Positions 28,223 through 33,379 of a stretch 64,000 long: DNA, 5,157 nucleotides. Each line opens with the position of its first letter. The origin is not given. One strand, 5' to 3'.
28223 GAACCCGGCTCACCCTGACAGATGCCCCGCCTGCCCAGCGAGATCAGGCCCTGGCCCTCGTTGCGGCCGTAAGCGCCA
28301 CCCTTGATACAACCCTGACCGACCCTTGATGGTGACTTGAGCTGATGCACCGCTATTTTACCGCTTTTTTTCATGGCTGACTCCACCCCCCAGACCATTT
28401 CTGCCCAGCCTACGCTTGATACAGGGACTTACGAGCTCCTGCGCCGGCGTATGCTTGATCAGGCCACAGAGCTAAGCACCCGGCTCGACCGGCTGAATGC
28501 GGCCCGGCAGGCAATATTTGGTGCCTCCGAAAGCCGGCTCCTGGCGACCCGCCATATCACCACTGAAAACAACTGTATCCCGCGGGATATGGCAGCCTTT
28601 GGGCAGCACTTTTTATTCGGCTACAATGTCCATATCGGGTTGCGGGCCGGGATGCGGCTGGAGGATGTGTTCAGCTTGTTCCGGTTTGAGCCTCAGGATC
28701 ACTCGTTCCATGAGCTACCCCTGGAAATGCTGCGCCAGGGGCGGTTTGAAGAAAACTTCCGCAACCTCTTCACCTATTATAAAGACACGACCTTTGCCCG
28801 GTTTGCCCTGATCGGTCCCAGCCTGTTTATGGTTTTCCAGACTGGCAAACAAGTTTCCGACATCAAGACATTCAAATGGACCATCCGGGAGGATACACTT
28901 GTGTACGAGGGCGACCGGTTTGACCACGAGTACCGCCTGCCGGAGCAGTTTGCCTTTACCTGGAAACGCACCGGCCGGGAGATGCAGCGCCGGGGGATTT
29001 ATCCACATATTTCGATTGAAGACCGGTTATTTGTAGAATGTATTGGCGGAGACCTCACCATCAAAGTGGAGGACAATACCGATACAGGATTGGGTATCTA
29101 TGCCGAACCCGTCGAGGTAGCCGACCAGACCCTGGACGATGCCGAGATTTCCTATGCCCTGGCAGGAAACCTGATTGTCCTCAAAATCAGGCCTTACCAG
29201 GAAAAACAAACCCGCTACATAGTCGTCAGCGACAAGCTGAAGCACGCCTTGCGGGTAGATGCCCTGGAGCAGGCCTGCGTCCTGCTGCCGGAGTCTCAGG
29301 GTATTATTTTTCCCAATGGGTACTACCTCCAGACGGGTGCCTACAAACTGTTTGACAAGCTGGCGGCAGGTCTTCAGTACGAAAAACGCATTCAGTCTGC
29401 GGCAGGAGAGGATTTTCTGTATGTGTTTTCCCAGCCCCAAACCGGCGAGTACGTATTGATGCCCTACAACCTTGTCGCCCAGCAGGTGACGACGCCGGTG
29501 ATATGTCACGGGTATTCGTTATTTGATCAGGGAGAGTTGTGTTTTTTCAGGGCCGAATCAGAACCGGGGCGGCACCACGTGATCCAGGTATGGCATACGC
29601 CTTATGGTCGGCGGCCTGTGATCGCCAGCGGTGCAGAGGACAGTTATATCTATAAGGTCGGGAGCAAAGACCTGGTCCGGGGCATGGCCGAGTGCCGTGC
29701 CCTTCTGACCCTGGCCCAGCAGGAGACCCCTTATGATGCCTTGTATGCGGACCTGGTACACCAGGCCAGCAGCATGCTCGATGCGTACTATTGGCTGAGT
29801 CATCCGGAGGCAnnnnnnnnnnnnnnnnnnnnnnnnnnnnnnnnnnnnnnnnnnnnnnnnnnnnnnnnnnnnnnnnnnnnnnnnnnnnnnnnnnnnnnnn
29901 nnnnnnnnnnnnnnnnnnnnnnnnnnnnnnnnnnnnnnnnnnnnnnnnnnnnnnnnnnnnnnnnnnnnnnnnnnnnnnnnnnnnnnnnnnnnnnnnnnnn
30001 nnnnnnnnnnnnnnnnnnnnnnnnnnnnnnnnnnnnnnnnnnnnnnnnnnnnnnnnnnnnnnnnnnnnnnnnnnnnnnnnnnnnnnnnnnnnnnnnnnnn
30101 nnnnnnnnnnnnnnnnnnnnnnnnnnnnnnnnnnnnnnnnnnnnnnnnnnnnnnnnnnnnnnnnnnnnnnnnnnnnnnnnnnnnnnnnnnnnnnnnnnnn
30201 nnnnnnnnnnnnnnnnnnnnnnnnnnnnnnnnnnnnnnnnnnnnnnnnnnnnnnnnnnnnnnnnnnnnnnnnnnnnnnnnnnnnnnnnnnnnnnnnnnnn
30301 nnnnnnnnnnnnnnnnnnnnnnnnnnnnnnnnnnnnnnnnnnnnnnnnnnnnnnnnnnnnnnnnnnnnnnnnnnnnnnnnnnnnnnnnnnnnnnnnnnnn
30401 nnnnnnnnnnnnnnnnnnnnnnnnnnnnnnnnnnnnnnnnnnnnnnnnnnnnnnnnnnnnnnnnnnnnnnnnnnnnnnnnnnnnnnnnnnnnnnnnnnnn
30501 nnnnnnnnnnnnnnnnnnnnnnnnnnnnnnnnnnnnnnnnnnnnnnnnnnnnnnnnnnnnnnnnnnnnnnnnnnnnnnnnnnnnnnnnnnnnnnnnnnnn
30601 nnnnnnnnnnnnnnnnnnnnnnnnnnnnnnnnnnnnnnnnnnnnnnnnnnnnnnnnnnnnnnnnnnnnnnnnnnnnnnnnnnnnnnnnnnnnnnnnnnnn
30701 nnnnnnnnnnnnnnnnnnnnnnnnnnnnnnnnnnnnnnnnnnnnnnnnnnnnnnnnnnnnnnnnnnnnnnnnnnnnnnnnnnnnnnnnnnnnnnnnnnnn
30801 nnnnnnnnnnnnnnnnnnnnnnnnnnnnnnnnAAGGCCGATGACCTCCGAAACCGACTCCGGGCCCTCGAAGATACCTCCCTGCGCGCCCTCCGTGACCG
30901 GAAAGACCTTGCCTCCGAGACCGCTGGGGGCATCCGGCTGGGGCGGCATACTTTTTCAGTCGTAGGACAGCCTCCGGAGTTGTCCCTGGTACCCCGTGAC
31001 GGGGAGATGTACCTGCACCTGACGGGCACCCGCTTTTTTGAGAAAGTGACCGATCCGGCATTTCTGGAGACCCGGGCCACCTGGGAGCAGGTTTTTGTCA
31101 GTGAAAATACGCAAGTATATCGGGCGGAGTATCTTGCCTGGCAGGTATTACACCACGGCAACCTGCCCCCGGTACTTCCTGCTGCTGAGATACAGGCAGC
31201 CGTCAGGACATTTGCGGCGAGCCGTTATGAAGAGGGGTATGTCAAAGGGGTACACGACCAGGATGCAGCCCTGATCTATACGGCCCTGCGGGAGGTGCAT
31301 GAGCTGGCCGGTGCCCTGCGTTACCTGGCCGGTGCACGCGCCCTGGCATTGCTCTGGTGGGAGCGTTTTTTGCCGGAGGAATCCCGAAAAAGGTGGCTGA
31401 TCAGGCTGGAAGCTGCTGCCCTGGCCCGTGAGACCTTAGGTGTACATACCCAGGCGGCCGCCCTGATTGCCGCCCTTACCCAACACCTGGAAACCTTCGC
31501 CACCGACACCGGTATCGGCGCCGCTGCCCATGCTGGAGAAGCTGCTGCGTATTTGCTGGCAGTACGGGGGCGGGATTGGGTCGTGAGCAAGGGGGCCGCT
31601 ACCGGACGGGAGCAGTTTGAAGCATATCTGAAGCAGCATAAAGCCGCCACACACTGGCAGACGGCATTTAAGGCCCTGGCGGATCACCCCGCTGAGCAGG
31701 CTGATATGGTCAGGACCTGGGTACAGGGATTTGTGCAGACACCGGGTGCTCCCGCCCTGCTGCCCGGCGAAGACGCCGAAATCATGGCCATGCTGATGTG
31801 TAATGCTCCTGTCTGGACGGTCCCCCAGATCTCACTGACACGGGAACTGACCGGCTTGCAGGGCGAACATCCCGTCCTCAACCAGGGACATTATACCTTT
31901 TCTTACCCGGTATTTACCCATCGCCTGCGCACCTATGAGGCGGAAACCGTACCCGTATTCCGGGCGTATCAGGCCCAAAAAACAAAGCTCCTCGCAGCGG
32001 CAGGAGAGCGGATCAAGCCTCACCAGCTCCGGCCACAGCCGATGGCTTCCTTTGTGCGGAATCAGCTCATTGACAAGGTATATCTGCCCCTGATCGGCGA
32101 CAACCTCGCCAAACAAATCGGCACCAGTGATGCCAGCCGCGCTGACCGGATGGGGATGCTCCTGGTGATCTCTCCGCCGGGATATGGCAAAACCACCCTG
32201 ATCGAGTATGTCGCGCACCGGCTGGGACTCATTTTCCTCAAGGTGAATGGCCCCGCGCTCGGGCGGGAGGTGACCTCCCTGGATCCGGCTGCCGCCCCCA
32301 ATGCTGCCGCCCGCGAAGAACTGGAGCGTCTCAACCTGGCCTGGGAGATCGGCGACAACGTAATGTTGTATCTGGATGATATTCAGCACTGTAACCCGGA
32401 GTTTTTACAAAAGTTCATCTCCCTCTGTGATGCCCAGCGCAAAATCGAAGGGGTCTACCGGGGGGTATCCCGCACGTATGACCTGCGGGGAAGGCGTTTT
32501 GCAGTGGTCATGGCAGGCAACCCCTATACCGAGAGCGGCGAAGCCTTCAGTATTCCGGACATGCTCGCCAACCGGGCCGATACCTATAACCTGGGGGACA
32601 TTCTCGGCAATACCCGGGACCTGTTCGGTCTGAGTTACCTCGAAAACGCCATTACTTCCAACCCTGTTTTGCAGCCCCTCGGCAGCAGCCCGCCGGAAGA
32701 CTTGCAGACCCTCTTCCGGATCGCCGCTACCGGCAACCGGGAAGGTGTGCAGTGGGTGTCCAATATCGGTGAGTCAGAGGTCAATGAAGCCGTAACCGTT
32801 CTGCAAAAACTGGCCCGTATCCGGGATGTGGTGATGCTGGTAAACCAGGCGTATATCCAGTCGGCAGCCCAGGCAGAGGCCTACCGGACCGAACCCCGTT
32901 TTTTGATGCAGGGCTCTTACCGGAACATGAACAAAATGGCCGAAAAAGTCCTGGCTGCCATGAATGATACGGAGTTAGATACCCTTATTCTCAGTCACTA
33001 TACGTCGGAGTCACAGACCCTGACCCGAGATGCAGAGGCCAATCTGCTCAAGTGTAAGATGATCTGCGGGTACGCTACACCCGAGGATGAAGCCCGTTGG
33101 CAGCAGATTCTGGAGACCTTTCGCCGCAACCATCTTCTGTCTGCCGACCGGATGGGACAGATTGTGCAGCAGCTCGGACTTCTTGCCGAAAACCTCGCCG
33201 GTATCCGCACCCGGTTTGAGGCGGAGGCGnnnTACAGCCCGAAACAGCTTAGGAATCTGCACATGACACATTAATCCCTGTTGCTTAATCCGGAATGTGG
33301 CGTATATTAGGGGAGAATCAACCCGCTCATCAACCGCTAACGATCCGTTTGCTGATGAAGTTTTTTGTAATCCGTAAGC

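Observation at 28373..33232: Giant protein architecture: soluble N-terminal ~470 aa, ~350-aa helical Ala/Leu/Arg/Glu-rich region, then a late AAA+ core (Walker A ~32176-32205, Walker B ~32370-32395)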

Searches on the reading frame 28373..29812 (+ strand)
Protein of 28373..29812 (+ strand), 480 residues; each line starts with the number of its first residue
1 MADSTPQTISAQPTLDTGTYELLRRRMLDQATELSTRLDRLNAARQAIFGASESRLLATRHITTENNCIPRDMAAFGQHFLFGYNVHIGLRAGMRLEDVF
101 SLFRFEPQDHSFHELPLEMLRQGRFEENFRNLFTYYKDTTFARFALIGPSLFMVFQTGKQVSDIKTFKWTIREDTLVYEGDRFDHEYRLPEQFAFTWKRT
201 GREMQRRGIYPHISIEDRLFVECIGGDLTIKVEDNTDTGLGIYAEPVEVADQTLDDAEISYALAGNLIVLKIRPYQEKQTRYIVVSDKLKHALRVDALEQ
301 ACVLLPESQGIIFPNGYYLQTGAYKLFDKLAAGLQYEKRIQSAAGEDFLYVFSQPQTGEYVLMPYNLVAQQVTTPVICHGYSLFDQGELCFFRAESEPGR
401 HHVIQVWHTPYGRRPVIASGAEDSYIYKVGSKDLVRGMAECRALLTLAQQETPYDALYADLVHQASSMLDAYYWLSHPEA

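Call 48: search_protein_representatives(protein=window:28373-29812:+)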
Query: 480 residues. Proteins with E-value up to 0.001 (for the whole library): 701; up to 1e-10: 520; up to 1e-30: 239. The best 150 are listed.
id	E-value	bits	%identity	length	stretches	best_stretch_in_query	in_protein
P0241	2.6e-198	675.8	60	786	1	11-480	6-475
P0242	1.4e-170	584.3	55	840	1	12-479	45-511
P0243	1.4e-160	551.4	52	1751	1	6-480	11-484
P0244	2.7e-160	550.4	50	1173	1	10-479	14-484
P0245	1.5e-153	528.1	48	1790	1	4-478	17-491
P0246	6.3e-153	526.1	49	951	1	10-476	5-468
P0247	3.4e-152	523.7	50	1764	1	14-479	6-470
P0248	5.1e-149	513.2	48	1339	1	15-479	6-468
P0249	9.1e-144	495.9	49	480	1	14-454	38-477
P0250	1.5e-143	495.2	46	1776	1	13-477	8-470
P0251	4.1e-142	490.5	49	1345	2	174-480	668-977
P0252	9.3e-142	489.3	47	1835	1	5-477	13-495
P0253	1.7e-137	475.3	47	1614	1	13-476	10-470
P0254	4.9e-137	473.7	46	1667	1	14-477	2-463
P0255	4.4e-136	470.6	43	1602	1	16-478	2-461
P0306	1.1e-103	363.8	40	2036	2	115-479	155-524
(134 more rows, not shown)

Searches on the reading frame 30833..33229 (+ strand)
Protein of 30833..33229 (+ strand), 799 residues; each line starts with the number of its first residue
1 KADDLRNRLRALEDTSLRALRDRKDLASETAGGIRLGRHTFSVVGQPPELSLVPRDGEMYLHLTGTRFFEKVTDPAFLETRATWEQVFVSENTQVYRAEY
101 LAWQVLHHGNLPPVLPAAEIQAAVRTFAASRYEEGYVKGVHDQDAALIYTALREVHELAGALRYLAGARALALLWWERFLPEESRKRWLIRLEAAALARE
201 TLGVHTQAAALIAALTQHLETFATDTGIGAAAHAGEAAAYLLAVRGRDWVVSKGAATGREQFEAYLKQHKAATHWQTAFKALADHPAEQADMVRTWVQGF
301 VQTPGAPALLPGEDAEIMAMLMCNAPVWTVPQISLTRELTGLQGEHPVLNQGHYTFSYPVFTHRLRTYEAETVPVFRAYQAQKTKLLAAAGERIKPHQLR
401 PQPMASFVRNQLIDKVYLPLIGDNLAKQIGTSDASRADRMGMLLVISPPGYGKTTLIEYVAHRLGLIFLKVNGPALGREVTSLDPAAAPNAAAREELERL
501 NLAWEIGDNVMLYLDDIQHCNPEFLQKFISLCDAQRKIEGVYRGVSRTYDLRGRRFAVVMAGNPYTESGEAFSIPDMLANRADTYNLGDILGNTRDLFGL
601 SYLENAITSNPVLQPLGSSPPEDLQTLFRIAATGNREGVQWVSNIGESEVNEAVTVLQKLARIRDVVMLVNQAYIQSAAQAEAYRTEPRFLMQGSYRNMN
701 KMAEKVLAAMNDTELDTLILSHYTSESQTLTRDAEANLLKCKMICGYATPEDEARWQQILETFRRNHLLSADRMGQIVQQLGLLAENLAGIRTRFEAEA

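Call 37: find_related_loci(query=A3, collection=genome_contigs, flank=10000)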
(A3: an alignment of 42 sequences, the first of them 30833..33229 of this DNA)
Query A3 (799 aa) in genome_contigs; peptide patterns used: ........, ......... (x = any residue, [..] = any of these).
600 stretches matched a pattern (row limit reached: there are more); 583 encode a relative of the query (tblastn E <= 1e-3); the best 80 are kept; 80 distinct loci.
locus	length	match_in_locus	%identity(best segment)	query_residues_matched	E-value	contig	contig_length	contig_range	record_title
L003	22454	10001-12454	48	1-792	0e+0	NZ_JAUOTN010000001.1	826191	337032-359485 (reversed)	Pontibacter coccineus strain BT731 NODE_1_length_826191_cov_40.291961, whole genome shotgun sequence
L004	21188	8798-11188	46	1-792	0e+0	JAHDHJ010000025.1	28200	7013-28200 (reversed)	MAG: Saprospiraceae bacterium isolate MAG-67 RZ_4708, whole genome shotgun sequence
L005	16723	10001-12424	49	1-793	0e+0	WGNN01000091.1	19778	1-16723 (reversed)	MAG: bacterium isolate RI_201 c_000000104391, whole genome shotgun sequence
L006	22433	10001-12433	47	1-791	0e+0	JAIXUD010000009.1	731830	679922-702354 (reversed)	MAG: Sphingobacteriales bacterium isolate D1_MAG_00006 pond_D1_MAG_00006_000000000010, whole genome shotgun sequence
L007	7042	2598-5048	48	1-793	0e+0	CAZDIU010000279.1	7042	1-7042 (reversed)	MAG TPA_asm: uncultured Desulfobacterales bacterium isolate binchicken_co168_310 genome assembly, contig: NODE_16516_len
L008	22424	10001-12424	48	1-792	0e+0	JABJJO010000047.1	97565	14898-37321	MAG: Planctomycetaceae bacterium isolate SI074_bin7 k141_655109, whole genome shotgun sequence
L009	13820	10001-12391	49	1-796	0e+0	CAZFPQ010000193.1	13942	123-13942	MAG TPA_asm: uncultured Bacteroidia bacterium isolate SRP135972_co1_75 genome assembly, contig: NODE_5354_length_13942_c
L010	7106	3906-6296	50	1-796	0e+0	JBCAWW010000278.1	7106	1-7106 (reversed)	MAG: Bacteroidota bacterium isolate J06554_4 NODE_278_length_7106_cov_6.217385, whole genome shotgun sequence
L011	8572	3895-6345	46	1-792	0e+0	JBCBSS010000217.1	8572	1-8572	MAG: Bacteroidota bacterium isolate J06638_29 NODE_217_length_8572_cov_9.057092, whole genome shotgun sequence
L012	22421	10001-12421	49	1-793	0e+0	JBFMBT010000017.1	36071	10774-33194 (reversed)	MAG: Verrucomicrobiota bacterium isolate MAG171 MAG171_17, whole genome shotgun sequence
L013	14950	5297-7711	49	1-791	0e+0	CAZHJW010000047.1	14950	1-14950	MAG TPA_asm: uncultured Pedosphaera sp. isolate SRP077602_co9_528 genome assembly, contig: NODE_5106_length_14950_cov_9.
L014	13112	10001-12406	47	1-792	0e+0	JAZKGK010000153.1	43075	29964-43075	MAG: Bacteroidota bacterium isolate DC_RB_04_SPN110320-bin044_1 DCRB04SPN_B044_1_000000000153, whole genome shotgun sequ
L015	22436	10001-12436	46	1-799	0e+0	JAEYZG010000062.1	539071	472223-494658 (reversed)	MAG: Bacteroidetes bacterium isolate OH_CBlB_80 k127_302336, whole genome shotgun sequence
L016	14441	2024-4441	46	1-792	0e+0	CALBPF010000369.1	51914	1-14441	MAG TPA_asm: uncultured Flammeovirgaceae bacterium isolate SRR3401483_bin.57_CONCOCT_v1.1_MAG genome assembly, contig: E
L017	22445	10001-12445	48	1-797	0e+0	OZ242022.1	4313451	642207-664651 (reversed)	MAG: Limisphaerales bacterium isolate ef39fcb1-bf04-4775-9bfc-b1aaebe32656 genome assembly, chromosome: 1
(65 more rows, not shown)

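Call 43: search_solved_structures(query=A3, max_evalue=0.1, show_alignments=3)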
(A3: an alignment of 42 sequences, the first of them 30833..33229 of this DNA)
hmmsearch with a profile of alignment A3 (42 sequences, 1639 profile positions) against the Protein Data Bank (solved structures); distinct sequences matched with E-value up to 0.1: 83 (the best 60 are shown).
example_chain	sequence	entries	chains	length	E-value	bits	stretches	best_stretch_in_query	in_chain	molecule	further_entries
7wub_C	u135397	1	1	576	0.00033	21.2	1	1273-1310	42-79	Transitional endoplasmic reticulum ATPase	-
7wub_D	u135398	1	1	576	0.00033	21.2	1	1273-1310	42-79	Transitional endoplasmic reticulum ATPase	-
6mck_A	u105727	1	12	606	0.00038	21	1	1273-1310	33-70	Transitional endoplasmic reticulum ATPase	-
7lmy_A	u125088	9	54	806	0.00062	20.3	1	1271-1310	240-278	Transitional endoplasmic reticulum ATPase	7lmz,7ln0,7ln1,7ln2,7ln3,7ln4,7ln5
7rlj_A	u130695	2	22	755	0.00063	20.3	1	1273-1310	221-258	Transitional endoplasmic reticulum ATPase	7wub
8yka_A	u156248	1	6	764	0.00065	20.3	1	1273-1310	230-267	Transitional endoplasmic reticulum ATPase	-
7rlb_A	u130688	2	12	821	0.00065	20.2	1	1271-1310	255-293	Transitional endoplasmic reticulum ATPase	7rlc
5c18_A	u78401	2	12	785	0.00069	20.2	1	1273-1310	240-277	Transitional endoplasmic reticulum ATPase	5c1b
7y4w_A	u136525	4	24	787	0.0007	20.2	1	1273-1310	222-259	Transitional endoplasmic reticulum ATPase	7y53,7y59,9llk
5c19_A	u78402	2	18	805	0.00074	20.1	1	1273-1310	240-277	Transitional endoplasmic reticulum ATPase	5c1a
7rlh_A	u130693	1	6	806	0.00074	20.1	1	1273-1310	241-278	Transitional endoplasmic reticulum ATPase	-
10qq_A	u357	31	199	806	0.00074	20.1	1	1273-1310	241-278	Transitional endoplasmic reticulum ATPase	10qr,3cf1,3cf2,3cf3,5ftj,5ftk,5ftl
7k57_A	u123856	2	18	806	0.00074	20.1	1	1273-1310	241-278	Transitional endoplasmic reticulum ATPase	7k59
7bp9_A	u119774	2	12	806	0.00074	20.1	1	1273-1310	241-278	Transitional endoplasmic reticulum ATPase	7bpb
7l5w_A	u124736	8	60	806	0.00074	20.1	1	1273-1310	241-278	Transitional endoplasmic reticulum ATPase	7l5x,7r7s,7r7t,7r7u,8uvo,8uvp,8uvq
6chs_H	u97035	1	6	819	0.00099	19.7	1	1273-1311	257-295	Putative cell division control protein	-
9dx3_A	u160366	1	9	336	0.003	18.1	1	1263-1307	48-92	Holliday junction branch migration complex subunit RuvB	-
9dx4_A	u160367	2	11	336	0.0035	17.8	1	1263-1306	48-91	Holliday junction branch migration complex subunit RuvB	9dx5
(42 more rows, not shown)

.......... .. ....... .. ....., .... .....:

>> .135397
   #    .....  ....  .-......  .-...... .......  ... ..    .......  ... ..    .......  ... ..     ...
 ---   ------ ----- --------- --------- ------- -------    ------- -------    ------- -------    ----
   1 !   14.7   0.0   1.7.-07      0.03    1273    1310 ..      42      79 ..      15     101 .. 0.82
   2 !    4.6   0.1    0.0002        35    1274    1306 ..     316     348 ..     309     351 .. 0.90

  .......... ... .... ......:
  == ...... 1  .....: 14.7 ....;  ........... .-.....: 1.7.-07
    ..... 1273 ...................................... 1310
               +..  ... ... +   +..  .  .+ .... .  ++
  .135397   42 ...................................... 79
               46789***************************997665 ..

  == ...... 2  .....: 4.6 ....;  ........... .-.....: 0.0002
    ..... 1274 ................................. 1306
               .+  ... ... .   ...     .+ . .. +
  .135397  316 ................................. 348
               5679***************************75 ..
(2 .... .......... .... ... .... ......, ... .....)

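Call 44: predict_structure(alignment_id=A3)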
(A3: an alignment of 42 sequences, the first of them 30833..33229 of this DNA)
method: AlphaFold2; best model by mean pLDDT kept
length: 799 residues; sequences in the alignment: 42
mean_pLDDT: 84.6   pTM: 0.70
mean pLDDT of the five models: 84.6, 83.8, 81.7, 80.7, 76.5
residues with pLDDT >= 90: 331; 70-90: 380; 50-70: 82; < 50: 6
segments of 3 or more residues with pLDDT < 50: none
pLDDT, mean of each block of 10 residues (from residue 1): 56 54 55 78 79 91 89 93 88 91 85 76 80 61 89 86 89 92 91 87 80 93 90 91 86 88 92 93 90 92 85 89 75 79 89 88 89 93 94 85 59 82 88 62 85 85 88 93 94 95 92 94 91 86 92 90 86 86 80 80 85 80 85 83 84 91 92 88 85 89 89 92 90 89 94 94 80 54 71 67
secondary structure, 60 per line:
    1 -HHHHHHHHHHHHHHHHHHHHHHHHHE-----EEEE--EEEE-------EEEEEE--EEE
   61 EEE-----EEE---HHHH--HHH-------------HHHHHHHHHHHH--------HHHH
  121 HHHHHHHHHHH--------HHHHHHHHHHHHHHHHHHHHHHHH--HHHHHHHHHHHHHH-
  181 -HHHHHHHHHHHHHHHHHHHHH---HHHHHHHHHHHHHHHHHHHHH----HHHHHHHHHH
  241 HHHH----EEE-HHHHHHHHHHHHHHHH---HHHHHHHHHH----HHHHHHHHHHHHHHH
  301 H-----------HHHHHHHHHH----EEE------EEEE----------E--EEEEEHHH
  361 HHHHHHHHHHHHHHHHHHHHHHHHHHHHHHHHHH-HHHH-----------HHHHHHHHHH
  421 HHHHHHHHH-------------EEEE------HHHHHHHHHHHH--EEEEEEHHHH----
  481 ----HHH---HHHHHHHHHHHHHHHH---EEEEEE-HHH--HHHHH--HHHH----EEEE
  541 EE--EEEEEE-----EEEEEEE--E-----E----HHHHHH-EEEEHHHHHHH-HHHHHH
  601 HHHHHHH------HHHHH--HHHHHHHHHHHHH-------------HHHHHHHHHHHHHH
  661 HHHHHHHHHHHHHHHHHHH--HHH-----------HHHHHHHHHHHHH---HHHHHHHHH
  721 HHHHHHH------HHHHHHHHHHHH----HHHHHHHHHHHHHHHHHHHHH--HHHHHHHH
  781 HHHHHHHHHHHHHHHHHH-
elements in order (helices of 4 or more, strands of 3 or more residues): H2-26 E33-36 E39-42 E50-55 E58-63 E69-71 H75-78 H97-108 H117-131 H140-163 H166-179 H182-202 H206-226 H231-244 E249-251 H253-268 H272-281 H286-301 H313-322 E327-329 E336-339 E353-357 H358-394 H396-399 H411-429 E443-446 H453-464 E467-472 H473-476 H491-506 E510-515 H522-526 H529-532 E537-542 E545-550 E556-562 H576-581 E583-586 H587-593 H595-607 H614-618 H621-633 H647-679 H696-708 H712-727 H734-745 H750-770 H773-798
